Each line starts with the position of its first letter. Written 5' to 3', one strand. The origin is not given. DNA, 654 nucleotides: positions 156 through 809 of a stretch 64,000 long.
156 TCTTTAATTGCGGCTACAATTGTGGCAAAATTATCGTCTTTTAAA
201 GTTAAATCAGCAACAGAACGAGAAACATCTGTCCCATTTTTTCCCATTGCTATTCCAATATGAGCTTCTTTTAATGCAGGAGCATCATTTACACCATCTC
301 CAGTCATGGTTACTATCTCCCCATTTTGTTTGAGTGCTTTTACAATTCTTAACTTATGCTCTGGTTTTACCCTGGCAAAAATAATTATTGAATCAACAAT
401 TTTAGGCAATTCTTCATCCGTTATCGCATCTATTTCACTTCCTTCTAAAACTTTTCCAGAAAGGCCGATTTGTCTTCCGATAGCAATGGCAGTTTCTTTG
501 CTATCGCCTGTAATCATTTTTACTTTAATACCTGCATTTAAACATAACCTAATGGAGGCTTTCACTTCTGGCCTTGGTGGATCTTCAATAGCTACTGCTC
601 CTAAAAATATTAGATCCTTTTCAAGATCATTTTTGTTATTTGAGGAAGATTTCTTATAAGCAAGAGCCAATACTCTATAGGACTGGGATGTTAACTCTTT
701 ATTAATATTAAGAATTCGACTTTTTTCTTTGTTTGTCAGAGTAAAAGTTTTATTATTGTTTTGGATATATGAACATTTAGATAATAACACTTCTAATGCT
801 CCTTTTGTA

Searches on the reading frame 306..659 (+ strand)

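Call 33: search_protein_families(library=pfam, alignment_id=A1, max_evalue=0.001)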
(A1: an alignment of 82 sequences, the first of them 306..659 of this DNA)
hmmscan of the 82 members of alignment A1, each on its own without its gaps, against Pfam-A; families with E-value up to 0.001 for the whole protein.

A. member 1, window:306-659:+ (117 aa): 0 families

B. families by the number of members that match (of 82 scanned): 119 families (the first 25 are shown)
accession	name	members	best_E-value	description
PF00294.29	PfkB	2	3.8e-36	pfkB family carbohydrate kinase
PF12704.14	MacB_PCD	2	4.5e-26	MacB-like periplasmic core domain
PF02687.27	FtsX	2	6.2e-24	FtsX-like permease C-terminal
PF18765.7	Polbeta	2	4.7e-17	Polymerase beta, Nucleotidyltransferase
PF01909.29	NTP_transf_2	2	4.9e-16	Nucleotidyltransferase domain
PF22600.2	MTPAP-like_central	2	6.9e-06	Poly(A) RNA polymerase, mitochondrial-like, central palm domain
PF00133.28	tRNA-synt_1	1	4.8e-87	tRNA synthetases class I (I, L, M and V)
PF01380.27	SIS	1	7.1e-68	SIS domain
PF01026.27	TatD_DNase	1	2.9e-67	TatD related DNase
PF01625.27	PMSR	1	5.2e-61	Peptide methionine sulfoxide reductase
PF04919.18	DUF655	1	2.5e-57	Protein of unknown function (DUF655)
PF02826.25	2-Hacid_dh_C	1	3.8e-53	D-isomer specific 2-hydroxyacid dehydrogenase, NAD binding domain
PF00091.31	Tubulin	1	2.8e-48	Tubulin/FtsZ family, GTPase domain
PF00589.27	Phage_integrase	1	1.7e-47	Phage integrase family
PF03721.20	UDPG_MGDP_dh_N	1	3.6e-44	UDP-glucose/GDP-mannose dehydrogenase family, NAD binding domain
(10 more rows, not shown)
